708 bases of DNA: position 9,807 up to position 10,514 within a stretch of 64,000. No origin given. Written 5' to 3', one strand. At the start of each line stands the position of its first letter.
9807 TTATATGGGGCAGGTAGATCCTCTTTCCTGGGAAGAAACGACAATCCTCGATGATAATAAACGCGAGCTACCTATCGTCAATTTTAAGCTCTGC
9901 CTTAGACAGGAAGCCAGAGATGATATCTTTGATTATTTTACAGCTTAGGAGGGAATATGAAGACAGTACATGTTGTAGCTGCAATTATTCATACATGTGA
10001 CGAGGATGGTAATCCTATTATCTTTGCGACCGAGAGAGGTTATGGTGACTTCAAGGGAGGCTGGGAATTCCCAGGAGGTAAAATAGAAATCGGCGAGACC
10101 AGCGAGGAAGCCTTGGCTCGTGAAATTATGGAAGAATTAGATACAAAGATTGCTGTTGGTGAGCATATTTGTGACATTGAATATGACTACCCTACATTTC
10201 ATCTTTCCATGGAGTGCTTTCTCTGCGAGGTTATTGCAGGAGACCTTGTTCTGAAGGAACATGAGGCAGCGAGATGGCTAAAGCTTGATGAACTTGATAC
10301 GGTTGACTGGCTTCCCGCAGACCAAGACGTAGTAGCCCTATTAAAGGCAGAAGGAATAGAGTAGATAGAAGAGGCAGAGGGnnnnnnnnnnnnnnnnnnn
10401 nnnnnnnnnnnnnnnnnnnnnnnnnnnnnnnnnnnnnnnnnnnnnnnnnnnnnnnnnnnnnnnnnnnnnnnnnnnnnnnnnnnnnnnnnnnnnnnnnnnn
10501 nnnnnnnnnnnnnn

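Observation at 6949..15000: Six co-directional genes with 8-58 nt gaps: a type IV-like nuclease-helicase with a Nudix, a radical-SAM fusion, a Dabb protein, an orphan protein and a membrane GDPD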

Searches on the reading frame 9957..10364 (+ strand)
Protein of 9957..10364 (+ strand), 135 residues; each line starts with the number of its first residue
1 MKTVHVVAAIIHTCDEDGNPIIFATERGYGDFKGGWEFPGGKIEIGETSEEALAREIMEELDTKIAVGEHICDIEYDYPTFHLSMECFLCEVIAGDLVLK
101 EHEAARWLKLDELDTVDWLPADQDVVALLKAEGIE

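Call 3: search_protein_families(library=pfam, proteins=[window:9957-10364:+], max_evalue=0.01)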
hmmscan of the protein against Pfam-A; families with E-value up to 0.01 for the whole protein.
window:9957-10364:+ (135 aa): 3 families
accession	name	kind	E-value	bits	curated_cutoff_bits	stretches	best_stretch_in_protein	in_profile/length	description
PF00293.34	NUDIX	-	7.4e-17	62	21.1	1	5-122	3-127/134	NUDIX domain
PF14815.12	NUDIX_4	-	9.9e-14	51.5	35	1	33-126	24-111/113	NUDIX domain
PF22327.2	Nudt16-like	-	0.0034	17.8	27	1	32-66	31-66/161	U8 snoRNA-decapping enzyme-like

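Call 4: search_protein_families(library=padloc, proteins=[window:9957-10364:+], max_evalue=0.01)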
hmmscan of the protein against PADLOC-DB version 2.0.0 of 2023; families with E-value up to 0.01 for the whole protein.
window:9957-10364:+ (135 aa): 1 family
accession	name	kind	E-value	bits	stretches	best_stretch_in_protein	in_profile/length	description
PDLC04899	PDC-S07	-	3.8e-46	154.1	1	1-131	3-130/135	-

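Call 5: search_protein_families(library=ncbifam, proteins=[window:9957-10364:+], max_evalue=0.01)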
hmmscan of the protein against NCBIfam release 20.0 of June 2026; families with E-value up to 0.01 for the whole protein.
window:9957-10364:+ (135 aa): 18 families
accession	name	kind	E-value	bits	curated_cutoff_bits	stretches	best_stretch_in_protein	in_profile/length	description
NF006530.0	PRK08999.1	equivalog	1.1e-25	90.4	245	1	1-130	3-129/315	Nudix family hydrolase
TIGR00586.1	mutt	equivalog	8.2e-25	87.3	97.9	1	1-130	2-128/129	8-oxo-dGTP diphosphatase MutT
NF008044.0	PRK10776.1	equivalog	8.1e-22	77.5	148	1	1-131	1-128/130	8-oxo-dGTP diphosphatase MutT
NF007834.0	PRK10546.1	equivalog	2.5e-20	72.6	156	1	1-125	1-121/135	pyrimidine (deoxy)nucleoside triphosphate diphosphatase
TIGR02705.1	nudix_YtkD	equivalog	1.1e-09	38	154.4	1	34-80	45-91/156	RNA deprotection pyrophosphohydrolase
NF001936.0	PRK00714.1-3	equivalog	2.5e-09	37.2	118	1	7-80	10-83/155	RNA pyrophosphohydrolase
NF001299.0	PRK00241.1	equivalog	3.5e-08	33.2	158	1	17-121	145-243/263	NAD(+) diphosphatase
NF012016.0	PRK15472.1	equivalog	5.2e-08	32.7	95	1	15-68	12-65/141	nucleoside triphosphatase NudI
NF052459.1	OxoGTPPhMutT1Mycb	equivalog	9.1e-07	28.2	475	1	35-117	30-114/292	8-oxo-(d)GTP phosphatase MutT1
NF001938.0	PRK00714.1-5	equivalog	1.8e-05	24.2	116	1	33-83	44-96/172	RNA pyrophosphohydrolase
NF001937.0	PRK00714.1-4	equivalog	0.00013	21.6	139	1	33-62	30-59/161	RNA pyrophosphohydrolase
NF001934.0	PRK00714.1-1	equivalog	0.00019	20.9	241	1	28-62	27-59/176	RNA pyrophosphohydrolase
NF001935.0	PRK00714.1-2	equivalog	0.00042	19.8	259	1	35-63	32-60/183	RNA pyrophosphohydrolase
NF006961.0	PRK09438.1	equivalog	0.0038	16.7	103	0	31-73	29-72/151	dihydroneopterin triphosphate diphosphatase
NF008736.0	PRK11762.1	equivalog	0.0042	16.6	169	1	19-63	59-103/186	ADP compounds hydrolase NudE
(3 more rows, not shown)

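Call 17: find_encoding_contigs(protein=window:9957-10364:+, flank=10000, max_places=10)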
Protein window:9957-10364:+ (135 aa): 3 contigs read that carry it; 3 places shown.
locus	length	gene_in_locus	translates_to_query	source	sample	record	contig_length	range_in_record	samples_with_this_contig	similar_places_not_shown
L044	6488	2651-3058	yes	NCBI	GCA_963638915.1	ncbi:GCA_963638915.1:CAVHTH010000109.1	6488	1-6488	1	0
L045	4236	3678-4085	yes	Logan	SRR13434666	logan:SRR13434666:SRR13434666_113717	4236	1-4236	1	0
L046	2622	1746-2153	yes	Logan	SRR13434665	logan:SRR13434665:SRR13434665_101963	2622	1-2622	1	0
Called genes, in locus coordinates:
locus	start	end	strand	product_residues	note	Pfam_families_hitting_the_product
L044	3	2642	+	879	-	?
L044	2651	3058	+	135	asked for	PF00293:NUDIX, PF14815:NUDIX_4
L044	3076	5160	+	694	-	PF04055:Radical_SAM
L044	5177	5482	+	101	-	PF07876:Dabb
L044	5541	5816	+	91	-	-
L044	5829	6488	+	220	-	?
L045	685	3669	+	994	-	PF13091:PLDc_2, PF00270:DEAD, PF04851:ResIII, PF18766:SWI2_SNF2, PF00271:Helicase_C, PF26350:DUF8090, PF11907:DUF3427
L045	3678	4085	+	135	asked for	PF00293:NUDIX, PF14815:NUDIX_4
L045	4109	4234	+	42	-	?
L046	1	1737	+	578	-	?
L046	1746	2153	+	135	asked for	PF00293:NUDIX, PF14815:NUDIX_4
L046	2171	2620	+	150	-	?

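Call 28: search_dna_similar(query=window:9957-10364:+, collection=plasmids, mode=protein, max_rows=25)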
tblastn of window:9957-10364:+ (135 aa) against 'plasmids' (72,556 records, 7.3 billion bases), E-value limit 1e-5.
Records with a match: 132; places in all: 147; records where one place covers at least 80% of the query: 121.
Best place of each record, by identity: <60% 132.
By first word of the organism name: Bacillus 68; Priestia 10; Escherichia 10; Klebsiella 5; Rhizobium 4; Sinorhizobium 4; Pasteurella 3; Streptomyces 3; Proteus 2; Sphingomonas 2; and 20 more.
By predicted mobility (MOB-suite, as given by PLSDB): non-mobilizable 114; mobilizable 11; conjugative 7.
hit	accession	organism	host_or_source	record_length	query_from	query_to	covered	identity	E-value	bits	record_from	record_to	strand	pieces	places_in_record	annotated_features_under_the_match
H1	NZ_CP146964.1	Butyrivibrio fibrisolvens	Bovinae,Bovine rumen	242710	1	130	96%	58.8%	3e-31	123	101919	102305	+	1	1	(deoxy)nucleoside triphosphate pyrophosphohydrolase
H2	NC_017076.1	Selenomonas ruminantium subsp. lactilytica TAM6421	-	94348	1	126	93%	53.2%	9e-36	136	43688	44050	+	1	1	(deoxy)nucleoside triphosphate pyrophosphohydrolase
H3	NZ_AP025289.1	Treponema saccharophilum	-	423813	1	129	96%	49.6%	2e-34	132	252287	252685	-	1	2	(deoxy)nucleoside triphosphate pyrophosphohydrolase | AAA family ATPase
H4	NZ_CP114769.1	Hymenobacter canadensis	whole organism,lake water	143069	1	132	98%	45.9%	2e-24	104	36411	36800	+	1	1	(deoxy)nucleoside triphosphate pyrophosphohydrolase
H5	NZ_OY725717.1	Collinsella aerofaciens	-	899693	1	129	96%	45.5%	1e-30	122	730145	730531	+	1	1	vsr: DNA mismatch endonuclease Vsr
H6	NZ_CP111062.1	Chondrinema litorale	Seaweed,red alga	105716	1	129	96%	40.2%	3e-19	89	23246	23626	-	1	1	(deoxy)nucleoside triphosphate pyrophosphohydrolase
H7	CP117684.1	Latilactobacillus curvatus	Pig,Single cell,feces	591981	1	131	97%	37.6%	5e-12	69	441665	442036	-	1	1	(deoxy)nucleoside triphosphate pyrophosphohydrolase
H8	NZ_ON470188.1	Bacillus thuringiensis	-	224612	2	129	95%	37.5%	3e-16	81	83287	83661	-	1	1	(deoxy)nucleoside triphosphate pyrophosphohydrolase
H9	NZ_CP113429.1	Bacillus cereus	cell culture,petroleum sludge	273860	2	129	95%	37.5%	3e-16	81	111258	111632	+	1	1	(deoxy)nucleoside triphosphate pyrophosphohydrolase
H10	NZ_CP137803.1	Priestia megaterium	Bacillus megaterium assembly,Arshan ...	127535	6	134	96%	37.2%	4e-16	80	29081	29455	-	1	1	mutT: 8-oxo-dGTP diphosphatase MutT | HNH endonuclease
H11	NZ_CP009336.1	Bacillus thuringiensis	-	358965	2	129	95%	36.7%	3e-16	81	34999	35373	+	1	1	(deoxy)nucleoside triphosphate pyrophosphohydrolase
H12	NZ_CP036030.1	Bacillus mycoides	cell culture,soil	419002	2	129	95%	36.7%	1e-10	65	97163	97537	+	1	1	(deoxy)nucleoside triphosphate pyrophosphohydrolase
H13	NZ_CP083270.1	Priestia aryabhattai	cell culture,mangrove sediment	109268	6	134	96%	36.4%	2e-16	81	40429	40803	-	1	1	mutT: 8-oxo-dGTP diphosphatase MutT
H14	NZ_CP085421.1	Priestia megaterium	single cell,soil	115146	6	134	96%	36.4%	1e-15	79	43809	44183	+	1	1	mutT: 8-oxo-dGTP diphosphatase MutT | HNH endonuclease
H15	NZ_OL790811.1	Proteus mirabilis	-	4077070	2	135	99%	34.8%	6e-17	82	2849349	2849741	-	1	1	none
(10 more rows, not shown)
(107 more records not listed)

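Call 30: get_annotated_region(hit=H1, flank=7000)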
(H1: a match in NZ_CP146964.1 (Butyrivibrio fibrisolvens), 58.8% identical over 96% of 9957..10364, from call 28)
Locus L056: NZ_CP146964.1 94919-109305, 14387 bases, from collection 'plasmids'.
description: Butyrivibrio fibrisolvens strain D1 plasmid pNP243, complete sequence
organism: Butyrivibrio fibrisolvens (NCBI taxid 831)
taxonomy: Bacteria; Bacillota; Clostridia; Lachnospirales; Lachnospiraceae; Butyrivibrio; Butyrivibrio fibrisolvens
host: -; source: Bovinae,Bovine rumen; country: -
typing (MOB-suite, as given by PLSDB): non-mobilizable
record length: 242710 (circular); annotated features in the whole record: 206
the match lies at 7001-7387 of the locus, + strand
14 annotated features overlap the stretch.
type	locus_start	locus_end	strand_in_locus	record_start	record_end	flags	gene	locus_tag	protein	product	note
CDS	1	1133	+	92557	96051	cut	-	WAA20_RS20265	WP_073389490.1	EAL domain-containing protein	-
CDS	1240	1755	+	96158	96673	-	-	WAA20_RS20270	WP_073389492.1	hypothetical protein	-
CDS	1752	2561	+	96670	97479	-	-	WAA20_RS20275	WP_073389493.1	response regulator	GO:0000160 - phosphorelay signal transduction system [Evidence IEA]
CDS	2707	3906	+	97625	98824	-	-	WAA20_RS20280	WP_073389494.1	hypothetical protein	-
CDS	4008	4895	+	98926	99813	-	-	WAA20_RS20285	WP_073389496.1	cation transporter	GO:0006812 - monoatomic cation transport [Evidence IEA]; GO:0055085 - transmembrane transport [Evidence IEA]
CDS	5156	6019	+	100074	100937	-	-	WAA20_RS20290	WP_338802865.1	DegV family protein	-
CDS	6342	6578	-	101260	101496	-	-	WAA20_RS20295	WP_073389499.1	GlsB/YeaQ/YmgE family stress response membrane protein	-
CDS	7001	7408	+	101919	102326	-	-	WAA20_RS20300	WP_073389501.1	(deoxy)nucleoside triphosphate pyrophosphohydrolase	-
CDS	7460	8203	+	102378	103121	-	-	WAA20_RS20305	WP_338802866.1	YwaF family protein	-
CDS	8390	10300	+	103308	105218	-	-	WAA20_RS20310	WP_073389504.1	AAA family ATPase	-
CDS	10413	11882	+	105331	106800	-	-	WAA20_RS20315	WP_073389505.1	methyl-accepting chemotaxis protein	GO:0007165 - signal transduction [Evidence IEA]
CDS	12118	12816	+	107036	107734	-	-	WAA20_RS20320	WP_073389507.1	response regulator transcription factor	GO:0000160 - phosphorelay signal transduction system [Evidence IEA]; GO:0006355 - regulation of DNA-templated ...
CDS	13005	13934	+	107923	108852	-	-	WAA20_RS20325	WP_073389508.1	ABC transporter ATP-binding protein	-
CDS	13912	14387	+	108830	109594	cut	-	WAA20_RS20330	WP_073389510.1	hypothetical protein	-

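Call 31: get_annotated_region(hit=H2, flank=7000)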
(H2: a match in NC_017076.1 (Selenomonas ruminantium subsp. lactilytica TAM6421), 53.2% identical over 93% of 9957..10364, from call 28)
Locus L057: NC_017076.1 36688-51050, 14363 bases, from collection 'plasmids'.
description: Selenomonas ruminantium subsp. lactilytica TAM6421 plasmid pSRC2, complete sequence
organism: Selenomonas ruminantium subsp. lactilytica TAM6421 (NCBI taxid 927704)
taxonomy: Bacteria; Bacillota; Negativicutes; Selenomonadales; Selenomonadaceae; Selenomonas; Selenomonas ruminantium; Selenomonas ruminantium subsp. lactilytica TAM6421
host: -; source: -; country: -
typing (MOB-suite, as given by PLSDB): non-mobilizable
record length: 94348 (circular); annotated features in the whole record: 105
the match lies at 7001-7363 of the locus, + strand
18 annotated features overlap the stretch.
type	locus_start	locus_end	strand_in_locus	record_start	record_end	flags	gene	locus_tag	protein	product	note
CDS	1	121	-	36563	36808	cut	-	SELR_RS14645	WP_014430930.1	hypothetical protein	-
CDS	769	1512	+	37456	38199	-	-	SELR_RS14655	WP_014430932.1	hypothetical protein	-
CDS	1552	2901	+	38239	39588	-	-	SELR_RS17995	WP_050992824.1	endonuclease/exonuclease/phosphatase family protein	-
CDS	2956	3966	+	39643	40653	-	-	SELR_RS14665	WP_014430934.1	macro domain-containing protein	-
CDS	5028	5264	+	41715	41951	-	-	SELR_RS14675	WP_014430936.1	hypothetical protein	-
CDS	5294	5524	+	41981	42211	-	-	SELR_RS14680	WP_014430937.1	hypothetical protein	-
CDS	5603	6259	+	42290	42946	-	-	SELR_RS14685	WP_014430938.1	vWA domain-containing protein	-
CDS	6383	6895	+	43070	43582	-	-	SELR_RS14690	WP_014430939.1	AAA family ATPase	-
CDS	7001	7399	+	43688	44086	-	-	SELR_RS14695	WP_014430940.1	(deoxy)nucleoside triphosphate pyrophosphohydrolase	-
CDS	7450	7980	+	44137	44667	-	-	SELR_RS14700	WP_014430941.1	hypothetical protein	-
CDS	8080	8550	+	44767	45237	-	-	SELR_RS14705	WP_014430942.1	nucleoside 2-deoxyribosyltransferase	-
CDS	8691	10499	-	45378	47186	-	-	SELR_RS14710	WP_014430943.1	DUF262 domain-containing protein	-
CDS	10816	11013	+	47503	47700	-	-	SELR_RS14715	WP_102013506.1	hypothetical protein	-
CDS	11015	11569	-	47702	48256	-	-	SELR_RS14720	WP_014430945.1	hypothetical protein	-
CDS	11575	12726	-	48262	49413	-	-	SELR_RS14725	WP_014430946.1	glycerate kinase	-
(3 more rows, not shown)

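Call 32: get_annotated_region(hit=H3, flank=7000)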
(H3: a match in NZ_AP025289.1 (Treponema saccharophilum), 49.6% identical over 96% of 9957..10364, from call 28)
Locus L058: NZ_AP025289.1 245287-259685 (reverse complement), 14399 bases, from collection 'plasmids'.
description: Treponema saccharophilum strain JCM 32279 plasmid pTS1, complete sequence
organism: Treponema saccharophilum (NCBI taxid 165)
taxonomy: Bacteria; Spirochaetota; Spirochaetia; Spirochaetales; Treponemataceae; Treponema; Treponema saccharophilum
host: -; source: -; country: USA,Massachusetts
typing (MOB-suite, as given by PLSDB): non-mobilizable
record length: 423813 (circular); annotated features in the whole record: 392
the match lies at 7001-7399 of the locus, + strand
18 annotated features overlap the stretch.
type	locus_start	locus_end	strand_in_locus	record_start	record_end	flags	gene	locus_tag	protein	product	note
CDS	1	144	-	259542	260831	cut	-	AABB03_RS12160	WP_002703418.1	LlaJI family restriction endonuclease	-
CDS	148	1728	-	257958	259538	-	-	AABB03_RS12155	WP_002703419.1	AAA family ATPase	-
CDS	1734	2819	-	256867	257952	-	dcm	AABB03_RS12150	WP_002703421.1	DNA (cytosine-5-)-methyltransferase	GO:0006304 - DNA modification [Evidence IEA]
CDS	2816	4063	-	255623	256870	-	-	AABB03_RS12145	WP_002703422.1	DNA cytosine methyltransferase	GO:0006304 - DNA modification [Evidence IEA]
CDS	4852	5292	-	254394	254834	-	-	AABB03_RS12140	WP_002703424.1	hypothetical protein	-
CDS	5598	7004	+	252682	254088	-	-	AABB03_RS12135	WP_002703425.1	AAA family ATPase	-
CDS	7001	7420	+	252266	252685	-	-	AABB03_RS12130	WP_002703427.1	(deoxy)nucleoside triphosphate pyrophosphohydrolase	-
CDS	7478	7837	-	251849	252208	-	-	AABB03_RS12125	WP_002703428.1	hypothetical protein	-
CDS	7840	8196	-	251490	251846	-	-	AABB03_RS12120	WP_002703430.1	arsenate reductase family protein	-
CDS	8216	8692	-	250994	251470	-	-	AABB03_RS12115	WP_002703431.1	GNAT family N-acetyltransferase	-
CDS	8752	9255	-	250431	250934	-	-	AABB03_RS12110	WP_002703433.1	GNAT family N-acetyltransferase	-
CDS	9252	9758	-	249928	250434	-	-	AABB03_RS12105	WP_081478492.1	Eco47II family restriction endonuclease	GO:0009307 - DNA restriction-modification system [Evidence IEA]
CDS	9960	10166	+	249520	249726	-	-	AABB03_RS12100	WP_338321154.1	hypothetical protein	-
CDS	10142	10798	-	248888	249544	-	-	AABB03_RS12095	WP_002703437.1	MmcQ/YjbR family DNA-binding protein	-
CDS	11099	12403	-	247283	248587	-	-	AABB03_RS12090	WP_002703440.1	helix-turn-helix domain-containing protein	-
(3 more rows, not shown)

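Call 33: get_annotated_region(hit=H5, flank=7000)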
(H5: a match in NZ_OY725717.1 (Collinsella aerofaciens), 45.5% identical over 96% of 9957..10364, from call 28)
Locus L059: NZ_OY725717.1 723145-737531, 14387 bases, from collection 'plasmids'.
description: Collinsella aerofaciens strain Collinsella aerofaciens TSDC17.2-1.1 plasmid 6, complete sequence
organism: Collinsella aerofaciens (NCBI taxid 74426)
taxonomy: Bacteria; Actinomycetota; Coriobacteriia; Coriobacteriales; Coriobacteriaceae; Collinsella; Collinsella aerofaciens
host: -; source: -; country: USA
typing (MOB-suite, as given by PLSDB): non-mobilizable
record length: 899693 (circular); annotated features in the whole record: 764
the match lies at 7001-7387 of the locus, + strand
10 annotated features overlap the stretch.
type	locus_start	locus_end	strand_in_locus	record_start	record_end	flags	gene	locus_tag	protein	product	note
CDS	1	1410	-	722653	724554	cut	-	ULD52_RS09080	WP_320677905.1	ATP-binding cassette domain-containing protein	-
CDS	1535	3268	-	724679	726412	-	-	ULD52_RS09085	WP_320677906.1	LuxR C-terminal-related transcriptional regulator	GO:0006355 - regulation of DNA-templated transcription [Evidence IEA]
CDS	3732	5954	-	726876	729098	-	-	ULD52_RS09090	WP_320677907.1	ABC transporter permease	-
CDS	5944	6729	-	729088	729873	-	-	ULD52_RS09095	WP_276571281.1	ABC transporter ATP-binding protein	-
CDS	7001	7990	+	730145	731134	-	vsr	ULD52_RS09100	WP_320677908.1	DNA mismatch endonuclease Vsr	GO:0006298 - mismatch repair [Evidence IEA]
CDS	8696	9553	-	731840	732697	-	-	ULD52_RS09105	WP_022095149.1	class II fructose-bisphosphate aldolase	-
CDS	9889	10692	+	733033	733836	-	-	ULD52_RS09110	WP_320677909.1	DeoR/GlpR family DNA-binding transcription regulator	-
CDS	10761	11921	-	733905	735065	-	-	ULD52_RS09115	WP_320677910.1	FprA family A-type flavoprotein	-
CDS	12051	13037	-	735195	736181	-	-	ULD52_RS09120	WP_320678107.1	LacI family DNA-binding transcriptional regulator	GO:0006351 - DNA-templated transcription [Evidence IEA]; GO:0045892 - negative regulation of DNA-templated ...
CDS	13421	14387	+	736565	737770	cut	-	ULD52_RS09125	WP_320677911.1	galactokinase family protein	-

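Call 52: search_solved_structures(query=window:9957-10364:+, max_evalue=0.00001)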
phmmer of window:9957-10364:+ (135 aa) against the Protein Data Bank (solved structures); distinct sequences matched with E-value up to 0.00001: 28.
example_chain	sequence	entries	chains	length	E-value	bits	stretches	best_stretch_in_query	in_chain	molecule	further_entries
3gwy_A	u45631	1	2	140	2.9e-27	98.4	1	2-129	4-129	Putative CTP pyrophosphohydrolase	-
5x1x_A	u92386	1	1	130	3.3e-19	72.3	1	2-133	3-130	Mutator mutT protein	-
3r03_A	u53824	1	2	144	1.4e-16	63.7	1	13-130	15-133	NUDIX hydrolase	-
7syc_A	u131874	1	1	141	2.8e-16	62.8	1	21-134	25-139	7,8-dihydro-8-oxoguanine-triphosphatase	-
4v14_A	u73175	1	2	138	5.5e-16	61.8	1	1-126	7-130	MUTATOR MUTT PROTEIN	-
3hhj_A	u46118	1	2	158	9.1e-16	61.1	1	13-130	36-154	Mutator mutT protein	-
5zrc_A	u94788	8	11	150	2.3e-15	59.8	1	28-126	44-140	Putative mutator protein MutT2/NUDIX hydrolase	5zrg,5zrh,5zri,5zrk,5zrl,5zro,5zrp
1mut_A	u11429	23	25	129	3.1e-15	59.4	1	17-130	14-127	NUCLEOSIDE TRIPHOSPHATE PYROPHOSPHOHYDROLASE | Mutator mutT protein | 7,8-dihydro-8-oxoguanine-triphosphatase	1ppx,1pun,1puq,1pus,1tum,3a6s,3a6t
2rrk_A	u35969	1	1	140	5.6e-13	52.1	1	1-125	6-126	CTP pyrophosphohydrolase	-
3ees_A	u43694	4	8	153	4.3e-12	49.2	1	16-125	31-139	Probable pyrophosphohydrolase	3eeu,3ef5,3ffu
5iw4_A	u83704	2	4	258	2.3e-07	33.9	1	40-115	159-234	NADH pyrophosphatase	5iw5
1vk6_A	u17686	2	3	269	2.4e-07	33.8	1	40-115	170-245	NADH pyrophosphatase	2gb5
3id9_A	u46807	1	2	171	4.2e-07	33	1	35-103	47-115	MutT/NUDIX family protein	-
5isy_A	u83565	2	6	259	6.2e-07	32.5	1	40-115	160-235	NADH pyrophosphatase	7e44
6dt3_A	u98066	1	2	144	9.2e-07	31.9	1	15-117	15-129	Nucleoside triphosphatase NudI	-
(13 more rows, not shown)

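Call 57: search_protein_families(library=phrogs, proteins=[window:9957-10364:+], max_evalue=0.01)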
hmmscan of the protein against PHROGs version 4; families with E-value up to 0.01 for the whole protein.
window:9957-10364:+ (135 aa): 8 families
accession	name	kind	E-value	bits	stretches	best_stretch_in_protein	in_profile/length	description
phrog_1198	-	other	1.1e-23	85.3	1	1-124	34-161/253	MutT/NUDIX hydrolase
phrog_19657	-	other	3.9e-07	31.2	1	31-75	56-100/176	nudix hydrolase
phrog_15528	-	head and packaging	9.2e-06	25.3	1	34-114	543-624/794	portal protein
phrog_25541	-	unknown function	1.1e-05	26.1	1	33-104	95-170/210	-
phrog_6216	-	unknown function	2.3e-05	24.3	1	33-115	23-100/545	-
phrog_1185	-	other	0.00018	22.1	1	8-74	151-219/301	nudix hydrolase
phrog_10313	-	other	0.00069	20.4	1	32-75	36-79/159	nudix hydrolase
phrog_9999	-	other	0.0019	19.2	1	34-97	53-117/186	nudix hydrolase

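Call 81: search_solved_structures(query=window:9957-10364:+, max_evalue=1e-18, show_alignments=2)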
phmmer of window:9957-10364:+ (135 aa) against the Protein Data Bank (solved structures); distinct sequences matched with E-value up to 1e-18: 2.
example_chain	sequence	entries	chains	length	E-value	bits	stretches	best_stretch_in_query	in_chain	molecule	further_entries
3gwy_A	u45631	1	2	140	2.9e-27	98.4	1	2-129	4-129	Putative CTP pyrophosphohydrolase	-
5x1x_A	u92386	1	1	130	3.3e-19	72.3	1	2-133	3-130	Mutator mutT protein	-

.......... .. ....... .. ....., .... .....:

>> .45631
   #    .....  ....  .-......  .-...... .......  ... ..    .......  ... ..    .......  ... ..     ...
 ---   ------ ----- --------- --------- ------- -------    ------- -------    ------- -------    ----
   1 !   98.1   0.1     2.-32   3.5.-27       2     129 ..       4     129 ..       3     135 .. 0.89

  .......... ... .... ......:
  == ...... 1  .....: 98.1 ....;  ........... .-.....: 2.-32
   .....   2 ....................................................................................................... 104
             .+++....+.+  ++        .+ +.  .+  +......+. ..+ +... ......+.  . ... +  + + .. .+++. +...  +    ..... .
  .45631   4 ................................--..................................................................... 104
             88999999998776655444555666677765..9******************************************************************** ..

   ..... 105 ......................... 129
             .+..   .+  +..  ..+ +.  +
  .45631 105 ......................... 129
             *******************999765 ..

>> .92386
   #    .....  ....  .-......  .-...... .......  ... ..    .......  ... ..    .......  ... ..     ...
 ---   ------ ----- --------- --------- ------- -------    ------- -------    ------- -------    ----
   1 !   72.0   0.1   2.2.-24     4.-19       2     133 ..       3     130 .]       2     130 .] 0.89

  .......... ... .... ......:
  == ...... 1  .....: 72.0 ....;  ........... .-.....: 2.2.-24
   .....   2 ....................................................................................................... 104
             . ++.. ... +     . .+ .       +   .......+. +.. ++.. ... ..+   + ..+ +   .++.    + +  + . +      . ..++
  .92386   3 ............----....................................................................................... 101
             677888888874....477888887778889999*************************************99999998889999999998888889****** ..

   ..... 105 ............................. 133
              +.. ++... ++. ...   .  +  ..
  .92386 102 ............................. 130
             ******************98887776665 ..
